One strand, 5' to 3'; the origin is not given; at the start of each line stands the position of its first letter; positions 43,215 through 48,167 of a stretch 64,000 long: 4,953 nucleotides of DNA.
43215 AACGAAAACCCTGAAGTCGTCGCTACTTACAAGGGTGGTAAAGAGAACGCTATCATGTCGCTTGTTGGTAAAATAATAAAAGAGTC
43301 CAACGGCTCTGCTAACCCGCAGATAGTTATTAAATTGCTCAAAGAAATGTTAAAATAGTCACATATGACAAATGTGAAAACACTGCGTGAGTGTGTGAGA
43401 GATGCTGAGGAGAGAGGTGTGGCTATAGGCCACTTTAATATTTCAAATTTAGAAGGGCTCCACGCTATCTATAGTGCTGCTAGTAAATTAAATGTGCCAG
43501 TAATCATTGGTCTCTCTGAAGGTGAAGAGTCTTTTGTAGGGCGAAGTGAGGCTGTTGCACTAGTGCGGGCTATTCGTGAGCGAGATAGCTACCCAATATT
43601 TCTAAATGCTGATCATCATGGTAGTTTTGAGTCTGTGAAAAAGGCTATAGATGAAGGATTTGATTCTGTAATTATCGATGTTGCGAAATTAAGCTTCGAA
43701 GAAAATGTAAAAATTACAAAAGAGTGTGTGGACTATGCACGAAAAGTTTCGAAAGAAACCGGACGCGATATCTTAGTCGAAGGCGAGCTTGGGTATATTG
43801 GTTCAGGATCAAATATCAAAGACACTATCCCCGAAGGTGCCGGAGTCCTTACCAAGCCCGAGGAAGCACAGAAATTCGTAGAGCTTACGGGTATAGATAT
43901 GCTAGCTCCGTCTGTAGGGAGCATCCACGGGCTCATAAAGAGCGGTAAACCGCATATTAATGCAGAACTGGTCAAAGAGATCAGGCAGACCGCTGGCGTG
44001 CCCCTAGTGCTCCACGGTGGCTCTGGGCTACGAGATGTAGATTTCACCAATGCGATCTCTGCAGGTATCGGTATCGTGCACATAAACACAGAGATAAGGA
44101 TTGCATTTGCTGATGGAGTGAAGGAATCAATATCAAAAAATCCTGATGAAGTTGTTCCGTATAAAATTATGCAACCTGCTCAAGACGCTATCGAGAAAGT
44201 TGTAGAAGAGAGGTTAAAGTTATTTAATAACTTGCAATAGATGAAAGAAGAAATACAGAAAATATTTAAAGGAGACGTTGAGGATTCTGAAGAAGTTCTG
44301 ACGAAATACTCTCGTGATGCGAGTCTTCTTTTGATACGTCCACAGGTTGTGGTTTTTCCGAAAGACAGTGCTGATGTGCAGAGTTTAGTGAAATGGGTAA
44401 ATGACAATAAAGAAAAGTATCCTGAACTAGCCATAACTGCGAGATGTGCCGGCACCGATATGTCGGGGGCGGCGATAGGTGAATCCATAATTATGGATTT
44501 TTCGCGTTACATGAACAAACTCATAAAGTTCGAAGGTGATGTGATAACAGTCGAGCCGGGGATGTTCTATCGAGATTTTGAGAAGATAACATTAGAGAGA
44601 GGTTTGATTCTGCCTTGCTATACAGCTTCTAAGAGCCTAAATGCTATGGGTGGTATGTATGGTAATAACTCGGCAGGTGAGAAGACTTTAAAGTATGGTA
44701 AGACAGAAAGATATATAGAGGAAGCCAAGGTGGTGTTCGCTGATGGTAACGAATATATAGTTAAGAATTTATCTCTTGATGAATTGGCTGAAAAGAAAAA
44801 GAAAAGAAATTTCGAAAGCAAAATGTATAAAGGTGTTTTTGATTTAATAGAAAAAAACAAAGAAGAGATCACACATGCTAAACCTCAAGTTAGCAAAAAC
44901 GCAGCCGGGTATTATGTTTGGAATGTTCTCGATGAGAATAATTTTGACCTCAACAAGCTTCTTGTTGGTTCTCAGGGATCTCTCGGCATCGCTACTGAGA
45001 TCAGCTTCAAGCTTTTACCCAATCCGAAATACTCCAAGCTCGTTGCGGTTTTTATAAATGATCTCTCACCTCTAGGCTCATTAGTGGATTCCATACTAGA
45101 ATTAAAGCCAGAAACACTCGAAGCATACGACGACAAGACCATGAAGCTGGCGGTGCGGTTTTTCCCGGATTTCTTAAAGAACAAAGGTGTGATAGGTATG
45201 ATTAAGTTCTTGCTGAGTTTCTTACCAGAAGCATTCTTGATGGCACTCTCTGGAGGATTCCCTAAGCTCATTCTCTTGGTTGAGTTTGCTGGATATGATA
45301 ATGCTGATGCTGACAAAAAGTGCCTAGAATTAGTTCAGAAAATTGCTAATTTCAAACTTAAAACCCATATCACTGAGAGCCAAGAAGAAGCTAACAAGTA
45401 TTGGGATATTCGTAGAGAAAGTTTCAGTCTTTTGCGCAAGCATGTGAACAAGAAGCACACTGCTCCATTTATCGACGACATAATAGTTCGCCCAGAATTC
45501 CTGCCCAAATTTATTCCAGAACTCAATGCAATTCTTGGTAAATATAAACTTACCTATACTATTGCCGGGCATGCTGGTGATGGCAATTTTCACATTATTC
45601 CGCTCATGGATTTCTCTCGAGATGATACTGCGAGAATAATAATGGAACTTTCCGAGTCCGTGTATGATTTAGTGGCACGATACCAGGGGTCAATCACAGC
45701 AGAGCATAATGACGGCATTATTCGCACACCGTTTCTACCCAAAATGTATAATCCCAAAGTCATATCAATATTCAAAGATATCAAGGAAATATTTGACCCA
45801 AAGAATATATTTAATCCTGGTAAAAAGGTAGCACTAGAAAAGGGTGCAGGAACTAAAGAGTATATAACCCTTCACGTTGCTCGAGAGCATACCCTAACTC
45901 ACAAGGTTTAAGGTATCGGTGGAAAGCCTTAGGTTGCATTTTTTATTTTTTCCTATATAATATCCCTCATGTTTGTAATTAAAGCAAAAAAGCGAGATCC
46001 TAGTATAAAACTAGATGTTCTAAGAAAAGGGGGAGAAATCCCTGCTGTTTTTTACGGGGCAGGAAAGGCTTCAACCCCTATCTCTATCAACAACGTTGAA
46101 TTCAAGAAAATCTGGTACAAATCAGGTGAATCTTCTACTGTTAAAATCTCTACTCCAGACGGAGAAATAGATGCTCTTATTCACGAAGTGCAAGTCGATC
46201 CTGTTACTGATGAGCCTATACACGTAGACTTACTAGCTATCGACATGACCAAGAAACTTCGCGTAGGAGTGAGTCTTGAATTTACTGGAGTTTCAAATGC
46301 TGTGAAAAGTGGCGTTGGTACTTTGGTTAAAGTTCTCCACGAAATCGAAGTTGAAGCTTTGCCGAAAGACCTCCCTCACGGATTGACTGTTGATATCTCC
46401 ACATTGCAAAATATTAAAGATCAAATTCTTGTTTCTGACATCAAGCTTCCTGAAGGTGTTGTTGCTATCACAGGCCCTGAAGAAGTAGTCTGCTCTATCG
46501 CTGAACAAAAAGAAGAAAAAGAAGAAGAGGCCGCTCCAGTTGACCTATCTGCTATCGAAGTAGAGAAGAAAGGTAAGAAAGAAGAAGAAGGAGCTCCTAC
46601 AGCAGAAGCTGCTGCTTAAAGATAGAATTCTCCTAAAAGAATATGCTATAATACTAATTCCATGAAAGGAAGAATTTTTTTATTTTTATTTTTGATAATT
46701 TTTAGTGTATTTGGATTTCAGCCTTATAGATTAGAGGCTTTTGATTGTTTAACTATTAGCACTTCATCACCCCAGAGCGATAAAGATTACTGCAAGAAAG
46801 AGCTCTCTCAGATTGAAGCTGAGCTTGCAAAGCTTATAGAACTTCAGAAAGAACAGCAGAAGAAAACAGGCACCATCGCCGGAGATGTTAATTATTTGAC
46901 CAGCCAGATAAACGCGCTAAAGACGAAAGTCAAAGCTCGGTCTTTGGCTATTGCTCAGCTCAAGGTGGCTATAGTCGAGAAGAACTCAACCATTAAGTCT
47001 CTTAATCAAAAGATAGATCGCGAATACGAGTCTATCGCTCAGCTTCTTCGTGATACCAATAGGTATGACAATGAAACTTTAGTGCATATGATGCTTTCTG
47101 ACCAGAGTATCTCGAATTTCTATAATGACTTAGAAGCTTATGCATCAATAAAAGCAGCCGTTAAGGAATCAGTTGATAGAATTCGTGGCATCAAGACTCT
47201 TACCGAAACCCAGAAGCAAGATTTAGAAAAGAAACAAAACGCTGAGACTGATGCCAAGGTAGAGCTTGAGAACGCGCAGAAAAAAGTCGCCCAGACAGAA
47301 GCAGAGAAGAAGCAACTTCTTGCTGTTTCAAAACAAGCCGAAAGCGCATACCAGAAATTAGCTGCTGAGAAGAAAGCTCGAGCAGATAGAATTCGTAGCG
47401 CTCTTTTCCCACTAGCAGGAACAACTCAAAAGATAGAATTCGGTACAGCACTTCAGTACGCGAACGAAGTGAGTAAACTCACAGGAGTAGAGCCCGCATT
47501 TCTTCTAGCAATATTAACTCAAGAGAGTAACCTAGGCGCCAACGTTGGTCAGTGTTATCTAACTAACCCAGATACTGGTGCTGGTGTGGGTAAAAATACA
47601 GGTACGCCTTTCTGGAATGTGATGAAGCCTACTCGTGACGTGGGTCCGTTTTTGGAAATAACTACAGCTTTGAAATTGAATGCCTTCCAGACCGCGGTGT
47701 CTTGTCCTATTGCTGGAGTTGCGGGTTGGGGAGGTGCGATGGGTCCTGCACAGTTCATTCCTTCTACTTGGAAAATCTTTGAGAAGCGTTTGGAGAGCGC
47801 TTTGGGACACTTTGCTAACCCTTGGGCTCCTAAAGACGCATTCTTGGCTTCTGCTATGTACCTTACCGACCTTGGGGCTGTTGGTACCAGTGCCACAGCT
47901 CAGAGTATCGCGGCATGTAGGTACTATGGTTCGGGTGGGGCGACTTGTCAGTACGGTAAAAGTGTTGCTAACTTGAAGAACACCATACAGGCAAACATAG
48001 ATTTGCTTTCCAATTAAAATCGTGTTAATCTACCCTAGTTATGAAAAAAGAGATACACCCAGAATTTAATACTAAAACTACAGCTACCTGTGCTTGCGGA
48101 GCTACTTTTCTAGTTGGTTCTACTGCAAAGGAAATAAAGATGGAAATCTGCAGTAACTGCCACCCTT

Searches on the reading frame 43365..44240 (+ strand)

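Call 58: search_protein_families(library=pfam, proteins=[window:43365-44240:+], max_evalue=0.00001)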
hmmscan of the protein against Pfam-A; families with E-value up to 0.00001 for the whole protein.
window:43365-44240:+ (291 aa): 1 family
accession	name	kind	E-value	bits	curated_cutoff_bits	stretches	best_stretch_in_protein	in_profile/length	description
PF01116.26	F_bP_aldolase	-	9.7e-78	261.9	25.5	1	6-289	2-274/277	Fructose-bisphosphate aldolase class-II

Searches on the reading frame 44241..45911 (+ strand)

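Call 58: search_protein_families(library=pfam, proteins=[window:44241-45911:+], max_evalue=0.00001)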
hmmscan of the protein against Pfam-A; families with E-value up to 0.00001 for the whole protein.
window:44241-45911:+ (556 aa): 2 families
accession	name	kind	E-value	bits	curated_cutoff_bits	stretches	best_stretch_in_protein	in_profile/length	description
PF02913.24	FAD-oxidase_C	-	6.7e-46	157.4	21.2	1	262-528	2-247/248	FAD linked oxidases, C-terminal domain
PF01565.28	FAD_binding_4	-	1.6e-23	83.3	26.4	1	34-170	1-134/139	FAD binding domain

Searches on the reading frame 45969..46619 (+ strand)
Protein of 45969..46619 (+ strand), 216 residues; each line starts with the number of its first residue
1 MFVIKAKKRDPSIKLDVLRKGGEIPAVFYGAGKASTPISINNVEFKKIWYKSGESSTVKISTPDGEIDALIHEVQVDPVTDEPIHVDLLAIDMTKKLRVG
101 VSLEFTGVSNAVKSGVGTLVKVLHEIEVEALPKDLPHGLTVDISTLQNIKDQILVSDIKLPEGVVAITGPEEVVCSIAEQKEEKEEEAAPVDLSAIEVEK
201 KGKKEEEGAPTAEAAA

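Call 58: search_protein_families(library=pfam, proteins=[window:45969-46619:+], max_evalue=0.00001)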
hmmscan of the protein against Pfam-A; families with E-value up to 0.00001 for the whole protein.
window:45969-46619:+ (216 aa): 2 families
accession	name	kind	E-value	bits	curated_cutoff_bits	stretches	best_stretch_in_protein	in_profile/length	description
PF14693.11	Ribosomal_TL5_C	-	1.5e-21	77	27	1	96-180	1-83/84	Ribosomal protein TL5, C-terminal domain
PF01386.24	Ribosomal_L25p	-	3.5e-19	69.5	23.6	1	4-88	1-82/82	Ribosomal L25p family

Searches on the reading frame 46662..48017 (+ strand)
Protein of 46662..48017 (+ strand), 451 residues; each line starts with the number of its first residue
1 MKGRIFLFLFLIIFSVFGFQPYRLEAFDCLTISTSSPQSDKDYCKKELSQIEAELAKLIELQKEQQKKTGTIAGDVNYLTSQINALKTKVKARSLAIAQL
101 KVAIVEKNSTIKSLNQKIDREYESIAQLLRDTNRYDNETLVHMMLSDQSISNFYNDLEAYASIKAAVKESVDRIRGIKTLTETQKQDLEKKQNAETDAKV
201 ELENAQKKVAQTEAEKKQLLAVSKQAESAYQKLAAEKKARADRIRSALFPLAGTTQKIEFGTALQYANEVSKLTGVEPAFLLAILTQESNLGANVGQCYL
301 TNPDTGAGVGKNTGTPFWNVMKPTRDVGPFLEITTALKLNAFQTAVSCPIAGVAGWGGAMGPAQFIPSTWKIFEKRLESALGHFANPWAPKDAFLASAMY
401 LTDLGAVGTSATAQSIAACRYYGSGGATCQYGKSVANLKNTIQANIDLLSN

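Call 58: search_protein_families(library=pfam, proteins=[window:46662-48017:+], max_evalue=0.00001)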
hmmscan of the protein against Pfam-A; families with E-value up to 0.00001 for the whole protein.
window:46662-48017:+ (451 aa): 1 family
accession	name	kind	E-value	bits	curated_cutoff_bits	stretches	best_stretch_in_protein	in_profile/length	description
PF13406.11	SLT_2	-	1.1e-07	31.8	24.3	1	201-405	5-200/292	Transglycosylase SLT domain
